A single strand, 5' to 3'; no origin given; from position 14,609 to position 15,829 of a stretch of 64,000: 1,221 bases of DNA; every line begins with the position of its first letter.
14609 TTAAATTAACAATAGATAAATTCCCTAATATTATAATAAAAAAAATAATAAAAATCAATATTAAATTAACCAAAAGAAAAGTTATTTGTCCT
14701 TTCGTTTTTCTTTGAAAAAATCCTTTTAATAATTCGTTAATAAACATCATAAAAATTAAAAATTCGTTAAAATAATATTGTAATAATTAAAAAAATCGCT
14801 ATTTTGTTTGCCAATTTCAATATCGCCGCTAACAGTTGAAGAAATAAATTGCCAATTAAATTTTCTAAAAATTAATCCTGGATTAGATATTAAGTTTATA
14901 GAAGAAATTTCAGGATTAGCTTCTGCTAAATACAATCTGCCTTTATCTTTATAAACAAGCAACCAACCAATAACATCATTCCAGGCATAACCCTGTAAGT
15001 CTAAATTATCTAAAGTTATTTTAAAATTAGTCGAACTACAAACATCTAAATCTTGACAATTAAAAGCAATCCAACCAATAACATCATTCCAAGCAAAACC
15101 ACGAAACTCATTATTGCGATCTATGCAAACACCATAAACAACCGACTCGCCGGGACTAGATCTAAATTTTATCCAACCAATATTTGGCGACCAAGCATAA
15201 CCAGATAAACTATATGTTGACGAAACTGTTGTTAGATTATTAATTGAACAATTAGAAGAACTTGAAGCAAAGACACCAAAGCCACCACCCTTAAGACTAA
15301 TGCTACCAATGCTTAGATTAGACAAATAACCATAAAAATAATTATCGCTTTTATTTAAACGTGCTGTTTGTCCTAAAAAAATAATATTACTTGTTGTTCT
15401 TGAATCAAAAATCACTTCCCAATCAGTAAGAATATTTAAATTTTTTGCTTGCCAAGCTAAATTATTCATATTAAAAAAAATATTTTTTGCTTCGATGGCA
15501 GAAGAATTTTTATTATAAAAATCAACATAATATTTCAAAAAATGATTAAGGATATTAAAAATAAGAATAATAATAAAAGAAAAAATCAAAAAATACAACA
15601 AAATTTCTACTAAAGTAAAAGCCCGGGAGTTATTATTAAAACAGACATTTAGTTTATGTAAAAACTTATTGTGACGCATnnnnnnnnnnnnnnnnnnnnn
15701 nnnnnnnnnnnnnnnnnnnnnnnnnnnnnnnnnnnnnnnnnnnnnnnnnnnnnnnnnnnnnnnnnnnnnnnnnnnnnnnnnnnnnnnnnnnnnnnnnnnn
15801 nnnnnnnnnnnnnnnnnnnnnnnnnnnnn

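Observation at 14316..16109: Three pilin-like genes translationally coupled to the 3' end of fusA (str operon)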

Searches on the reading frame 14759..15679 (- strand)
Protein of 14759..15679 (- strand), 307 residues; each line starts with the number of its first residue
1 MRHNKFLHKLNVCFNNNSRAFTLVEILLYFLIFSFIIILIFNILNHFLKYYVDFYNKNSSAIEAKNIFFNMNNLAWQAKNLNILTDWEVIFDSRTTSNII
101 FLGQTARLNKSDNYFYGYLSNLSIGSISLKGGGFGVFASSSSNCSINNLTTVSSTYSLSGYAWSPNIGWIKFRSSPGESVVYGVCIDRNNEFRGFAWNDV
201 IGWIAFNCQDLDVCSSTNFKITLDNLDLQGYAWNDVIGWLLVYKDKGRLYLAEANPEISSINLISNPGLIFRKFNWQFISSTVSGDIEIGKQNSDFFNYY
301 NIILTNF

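Call 4: search_protein_families(library=pfam, proteins=[window:14759-15679:-], max_evalue=0.1)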
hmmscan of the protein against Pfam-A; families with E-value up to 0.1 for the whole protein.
window:14759-15679:- (307 aa): 2 families
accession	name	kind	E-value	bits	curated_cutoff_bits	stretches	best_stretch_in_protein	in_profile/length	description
PF07963.17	N_methyl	-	0.00052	19.9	21.2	1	16-40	2-26/27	Prokaryotic N-terminal methylation motif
PF21484.3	Chp1-like_PIN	-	0.008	16.5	27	1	21-97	19-96/148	Chromo domain-containing protein 1-like, PIN domain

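Call 11: find_encoding_contigs(protein=window:14759-15679:-, flank=6000, max_places=6)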
Protein window:14759-15679:- (307 aa): 5 contigs read that carry it; 5 places shown.
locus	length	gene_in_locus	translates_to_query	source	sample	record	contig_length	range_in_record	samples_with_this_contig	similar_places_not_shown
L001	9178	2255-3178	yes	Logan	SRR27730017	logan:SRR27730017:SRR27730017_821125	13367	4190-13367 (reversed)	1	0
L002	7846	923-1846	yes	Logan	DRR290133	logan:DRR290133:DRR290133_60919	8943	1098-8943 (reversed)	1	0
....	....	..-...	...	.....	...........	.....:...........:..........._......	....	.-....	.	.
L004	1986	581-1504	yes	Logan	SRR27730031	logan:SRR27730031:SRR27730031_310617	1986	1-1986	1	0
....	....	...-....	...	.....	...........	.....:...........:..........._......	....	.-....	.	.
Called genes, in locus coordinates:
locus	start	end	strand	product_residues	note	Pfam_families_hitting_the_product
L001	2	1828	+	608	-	?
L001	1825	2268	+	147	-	-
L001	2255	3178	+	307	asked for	-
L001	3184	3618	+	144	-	-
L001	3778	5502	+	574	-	PF00753:Lactamase_B, PF12706:Lactamase_B_2, PF22505:RNase_J_b_CASP, PF07521:RMMBL (weak), PF17770:RNase_J_C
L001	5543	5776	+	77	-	-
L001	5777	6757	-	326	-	-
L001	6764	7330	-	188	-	PF01195:Pept_tRNA_hydro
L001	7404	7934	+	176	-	PF10502:Peptidase_S26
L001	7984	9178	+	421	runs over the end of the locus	PF13393:tRNA-synt_His, PF00587:tRNA-synt_2b, PF13393:tRNA-synt_His, PF03129:HGTP_anticodon (weak)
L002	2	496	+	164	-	?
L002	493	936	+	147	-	-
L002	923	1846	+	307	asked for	-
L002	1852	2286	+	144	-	-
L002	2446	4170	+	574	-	PF00753:Lactamase_B, PF12706:Lactamase_B_2, PF22505:RNase_J_b_CASP, PF07521:RMMBL (weak), PF17770:RNase_J_C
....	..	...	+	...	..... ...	-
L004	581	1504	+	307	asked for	-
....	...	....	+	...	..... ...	-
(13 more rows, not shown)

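Call 12: find_homologous_proteins(query=window:14759-15679:-, max_evalue=0.001)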
Query window:14759-15679:- (307 aa): 133 proteins with E <= 0.001 among 1516 candidates; the best 120 are listed.
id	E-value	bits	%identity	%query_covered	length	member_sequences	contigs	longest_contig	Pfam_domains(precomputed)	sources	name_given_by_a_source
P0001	1.1e-200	683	100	100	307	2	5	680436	-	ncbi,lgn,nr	ncbi:MAG: hypothetical protein KatS3mg097_247 [Candidatus Parcubacteria bacterium]|nr:MAG: hypotheti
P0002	1.5e-148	512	74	100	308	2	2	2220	-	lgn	-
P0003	9.2e-74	266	46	84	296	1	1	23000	-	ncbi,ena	-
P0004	4.1e-73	264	46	91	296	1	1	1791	-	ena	-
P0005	6.8e-73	263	43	96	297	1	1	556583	-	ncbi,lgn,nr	ncbi:MAG: hypothetical protein KatS3mg096_306 [Candidatus Parcubacteria bacterium]|nr:MAG: hypotheti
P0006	1.6e-71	259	47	89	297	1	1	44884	PF07963.18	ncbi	-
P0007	1.6e-71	259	44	89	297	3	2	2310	-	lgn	-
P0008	2.0e-71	259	41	96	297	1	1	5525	-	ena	-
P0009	2.0e-71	259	43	94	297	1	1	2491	-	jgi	-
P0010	4.4e-71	257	44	84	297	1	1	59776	-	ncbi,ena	-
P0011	1.2e-70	256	43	90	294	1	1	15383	-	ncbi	-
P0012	2.5e-70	255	43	94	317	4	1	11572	-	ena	-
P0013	6.0e-70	254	48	88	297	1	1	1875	-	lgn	-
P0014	4.9e-69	251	40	96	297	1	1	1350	-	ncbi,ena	-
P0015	6.8e-69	250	41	95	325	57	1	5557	-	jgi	jgi:type II secretory pathway pseudopilin PulG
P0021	2.6e-68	248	44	89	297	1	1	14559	PF07963.18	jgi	jgi:type II secretory pathway pseudopilin PulG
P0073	4.0e-15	74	37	39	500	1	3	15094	PF07963.18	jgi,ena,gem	-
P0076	6.4e-14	70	33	39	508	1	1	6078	PF07963.18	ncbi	-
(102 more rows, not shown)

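Call 15: find_related_loci(query=A1, collection=genome_contigs, flank=7000)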
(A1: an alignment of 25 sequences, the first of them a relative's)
Query A1 (307 aa) in genome_contigs; peptide patterns used: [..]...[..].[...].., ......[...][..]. (x = any residue, [..] = any of these).
362 stretches matched a pattern; 325 encode a relative of the query (tblastn E <= 1e-3); the best 80 are kept; 80 distinct loci.
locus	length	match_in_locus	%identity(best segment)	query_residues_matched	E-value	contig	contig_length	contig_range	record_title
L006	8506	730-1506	46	14-272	2e-76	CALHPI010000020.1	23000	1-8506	MAG: Candidatus Pacebacteria bacterium isolate S1_Bin_METABAT__271_1 genome assembly, contig: c_000001052548, whole geno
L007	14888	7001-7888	43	12-307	1e-73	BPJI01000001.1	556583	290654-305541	MAG: Candidatus Parcubacteria bacterium KatS3mg096 DNA, contig_8276, whole genome shotgun sequence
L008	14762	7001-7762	45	19-272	1e-69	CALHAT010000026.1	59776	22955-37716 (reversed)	MAG: Candidatus Pacebacteria bacterium isolate H1_Bin_METABAT__85_sub_1 genome assembly, contig: c_000000258900, whole g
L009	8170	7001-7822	44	19-296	2e-69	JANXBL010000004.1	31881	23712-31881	MAG: Patescibacteria group bacterium isolate SKYB30 NODE_4_length_31881_cov_4.286348, whole genome shotgun sequence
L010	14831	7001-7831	40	19-286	7e-62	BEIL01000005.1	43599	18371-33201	Bacterium HR35 DNA, contig: NODE_316_5, isolate: HRbin35, whole genome shotgun sequence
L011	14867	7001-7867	41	19-303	2e-61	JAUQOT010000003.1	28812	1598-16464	MAG: Patescibacteria group bacterium isolate BF2.bins.112.201808 NODE_900_length_28812_cov_10.101133, whole genome shotg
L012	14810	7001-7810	38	20-293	1e-58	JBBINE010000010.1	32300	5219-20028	MAG: bacterium isolate TCF170221_bin_249 NODE_1573_length_32300_cov_5.876818, whole genome shotgun sequence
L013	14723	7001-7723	42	19-255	1e-58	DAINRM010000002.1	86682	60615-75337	MAG TPA_asm: Patescibacteria group bacterium isolate CTOTU25730 NODE_10_length_86682_cov_2687.147806, whole genome shotg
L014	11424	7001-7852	37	18-294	2e-56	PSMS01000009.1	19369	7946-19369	MAG: Patescibacteria group bacterium isolate ERB_C1_2 NODE_436_length_19369_cov_8.156590, whole genome shotgun sequence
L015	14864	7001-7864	38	19-296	4e-55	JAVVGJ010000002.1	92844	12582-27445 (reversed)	MAG: Candidatus Paceibacterota bacterium isolate PSS.bin.23 NODE_17_length_92844_cov_32.752740, whole genome shotgun seq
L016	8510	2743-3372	42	63-272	2e-54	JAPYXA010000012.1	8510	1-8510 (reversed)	MAG: Candidatus Paceibacterota bacterium isolate RSWP22 scaffold_1288_c1, whole genome shotgun sequence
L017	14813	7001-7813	35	19-289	1e-37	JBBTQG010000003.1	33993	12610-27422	MAG: Patescibacteria group bacterium isolate H43-bin185_1 H43_bin185_1_000000000003, whole genome shotgun sequence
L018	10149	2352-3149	31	14-285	7e-31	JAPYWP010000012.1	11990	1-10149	MAG: Candidatus Paceibacterota bacterium isolate RSWP11 scaffold_899_c1, whole genome shotgun sequence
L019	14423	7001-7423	41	101-240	5e-19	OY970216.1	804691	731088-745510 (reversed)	MAG: uncultured bacterium isolate MFD03726.bin.1.29 genome assembly, chromosome: 1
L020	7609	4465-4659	54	158-240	9e-17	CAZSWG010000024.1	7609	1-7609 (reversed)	MAG TPA_asm: uncultured Candidatus Saccharibacteria bacterium isolate SRP050083_co2_394 genome assembly, contig: NODE_83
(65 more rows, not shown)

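Call 20: search_protein_families(library=ncbifam, proteins=[window:14759-15679:-], max_evalue=1)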
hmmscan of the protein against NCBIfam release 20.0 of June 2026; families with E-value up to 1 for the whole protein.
window:14759-15679:- (307 aa): 5 families
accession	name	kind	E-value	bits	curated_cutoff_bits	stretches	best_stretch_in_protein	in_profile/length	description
NF041002.1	pilin_ComGF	equivalog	0.00011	22.5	80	1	19-59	2-42/139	competence type IV pilus minor pilin ComGF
NF040982.1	ComGD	equivalog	0.00081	19.8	70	1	19-48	2-31/139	competence type IV pilus minor pilin ComGD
TIGR02599.1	TIGR02599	subfamily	0.005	16.1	256.5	1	20-97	1-75/361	Verru_Chthon cassette protein C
NF040999.1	pilin_ComGC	equivalog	0.024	14.8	75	1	19-43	2-27/84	competence type IV pilus major pilin ComGC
NF041013.1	T4P_ComGE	equivalog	0.046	13.8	49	1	17-46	2-31/83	competence type IV pilus minor pilin ComGE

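Call 27: search_solved_structures(query=A1, max_evalue=1)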
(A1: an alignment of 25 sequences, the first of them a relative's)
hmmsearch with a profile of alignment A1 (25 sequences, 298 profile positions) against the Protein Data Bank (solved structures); distinct sequences matched with E-value up to 1: 4.
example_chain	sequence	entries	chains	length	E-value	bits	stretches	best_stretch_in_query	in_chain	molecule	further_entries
9egp_A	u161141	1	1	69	0.0035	19.6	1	2-57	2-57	Geopilin domain 1 protein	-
7tgg_A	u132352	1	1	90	0.031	16.5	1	2-61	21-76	Geopilin domain 1 protein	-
8pfb_G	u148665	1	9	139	0.58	12.3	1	11-64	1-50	Type IV pilin PilE1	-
9laa_A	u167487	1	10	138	0.71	12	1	4-38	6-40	Type IV pilin protein PilA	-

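Call 31: predict_structure(alignment_id=A1)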
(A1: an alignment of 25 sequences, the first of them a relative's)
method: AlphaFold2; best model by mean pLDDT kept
length: 307 residues; sequences in the alignment: 25
mean_pLDDT: 85.2   pTM: 0.72
mean pLDDT of the five models: 85.2, 85.1, 84.6, 84.0, 83.0
residues with pLDDT >= 90: 142; 70-90: 135; 50-70: 14; < 50: 16
segments of 3 or more residues with pLDDT < 50: 1-3, 5-17
pLDDT, mean of each block of 10 residues (from residue 1): 44 46 78 87 76 72 89 87 87 89 91 93 90 95 91 95 93 85 94 95 95 92 93 91 84 85 90 88 86 85 70
secondary structure, 60 per line:
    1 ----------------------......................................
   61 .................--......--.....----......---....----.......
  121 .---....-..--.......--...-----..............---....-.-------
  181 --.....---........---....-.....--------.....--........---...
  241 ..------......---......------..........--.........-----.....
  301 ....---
elements in order: H23-77 E80-85 E88-92 E97-102 E106-109 E114-121 E125-128 E134-140 E143-145 E151-164 E168-171 E183-187 E191-198 E202-205 H208-211 E220-224 E227-234 E238-242 E249-254 E258-263 E270-279 E282-290 E296-304

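Call 36: fold_search(model_id=the predicted structure, library=pdb)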
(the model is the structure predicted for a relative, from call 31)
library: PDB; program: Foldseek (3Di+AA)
matches with E <= 10: 515; with E <= 0.001: 0
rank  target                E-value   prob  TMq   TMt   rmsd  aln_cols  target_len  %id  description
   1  9dtb                  1.6e-02  0.54  0.20  0.19  16.7       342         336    8  Crystal structure of the WDR domain of WDR91 in complex with DR3460 (released 2024-10-16)
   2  8shj_B                2.1e-02  0.33  0.18  0.17  16.8       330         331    8  Crystal structure of the WD-repeat domain of human WDR91 in complex with MR45279 (released 2023-07-05)
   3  5efv_A                4.1e-02  0.33  0.20  0.13  21.1       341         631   10  The host-recognition device of Staphylococcus aureus phage Phi11 (released 2016-05-25)
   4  5efv_C                4.5e-02  0.28  0.18  0.11  19.9       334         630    7  The host-recognition device of Staphylococcus aureus phage Phi11 (released 2016-05-25)
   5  9dta_A                5.8e-02  0.23  0.19  0.18  15.7       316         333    9  Crystal structure of the WDR domain of WDR91 in complex with DR3448 (released 2024-10-16)
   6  6byt_B                6.1e-02  0.21  0.20  0.15  14.8       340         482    8  Complex structure of LOR107 mutant (R320) with tetrasaccharide substrate (released 2018-02-07)
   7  9dta_B                6.4e-02  0.33  0.21  0.20  16.2       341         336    8  Crystal structure of the WDR domain of WDR91 in complex with DR3448 (released 2024-10-16)
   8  6byx_B                6.7e-02  0.18  0.19  0.14  15.2       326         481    7  Complex structure of LOR107 mutant (R259N) with tetrasaccharide substrate (released 2018-02-07)
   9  7peq_AK               1.0e-01  0.14  0.16  0.16  19.2       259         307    9  Model of the outer rings of the human nuclear pore complex (released 2021-10-20)
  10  6byp_A                1.1e-01  0.13  0.17  0.13  16.7       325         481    7  Structure of PL24 family Polysaccharide lyase-LOR107 (released 2018-02-07)
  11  7p8y_A                1.2e-01  0.33  0.12  0.31  15.2       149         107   11  Short wilavidin apo form (released 2021-11-17)
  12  4m8r_A                1.2e-01  0.12  0.16  0.13  17.9       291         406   10  Crystal structure of a DUF4784 family protein (BACCAC_01631) from Bacteroides caccae ATCC 43185 at 2.50 A resolution (released 2013-10-09)
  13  9g33_UH               1.2e-01  0.10  0.15  0.10  17.9       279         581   10  Stalled 90S - Utp23-Krr1-deltaC3 (released 2025-06-18)
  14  7our_E                1.3e-01  0.33  0.12  0.29  15.0       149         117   11  Wilavidin apo form (P1 form) (released 2021-11-17)
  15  6jq9_B                1.3e-01  0.14  0.18  0.14  16.6       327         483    8  Crystal structure of a lyase from Alteromonas sp. (released 2020-04-01)
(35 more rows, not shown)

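Call 48: search_protein_families(library=pfam, alignment_id=A5, max_evalue=0.01)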
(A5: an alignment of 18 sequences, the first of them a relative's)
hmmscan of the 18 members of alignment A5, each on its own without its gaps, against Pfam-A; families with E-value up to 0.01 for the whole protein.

A. member 1, L024:9189-10703:+ (505 aa): 1 family
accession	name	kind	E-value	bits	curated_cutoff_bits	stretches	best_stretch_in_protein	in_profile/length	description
PF05137.18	PilN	-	0.0011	19.4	22.8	1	449-498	26-77/78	Fimbrial assembly protein (PilN)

B. families by the number of members that match (of 18 scanned): 2 families
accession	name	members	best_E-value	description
PF05137.18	PilN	10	0.00031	Fimbrial assembly protein (PilN)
PF11104.14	PilM_2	9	1e-09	Type IV pilus assembly protein PilM;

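Call 67: search_protein_families(library=pfam, alignment_id=A7, max_evalue=0.01)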
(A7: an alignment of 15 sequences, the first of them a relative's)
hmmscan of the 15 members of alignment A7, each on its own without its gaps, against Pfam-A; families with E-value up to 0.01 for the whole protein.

A. member 1, L026:6225-6833:+ (203 aa): 1 family
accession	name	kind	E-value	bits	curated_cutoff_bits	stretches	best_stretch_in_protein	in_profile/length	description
PF07963.17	N_methyl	-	7.4e-06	25.8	21.2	1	2-24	4-26/27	Prokaryotic N-terminal methylation motif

B. families by the number of members that match (of 15 scanned): 4 families
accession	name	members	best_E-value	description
PF07963.17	N_methyl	11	7.4e-06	Prokaryotic N-terminal methylation motif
PF13385.13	Laminin_G_3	3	5.7e-06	Concanavalin A-like lectin/glucanases superfamily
PF07953.20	Toxin_R_bind_N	1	0.00043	Clostridium neurotoxin, N-terminal receptor binding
PF23858.1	DUF7220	1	0.0091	Family of unknown function (DUF7220)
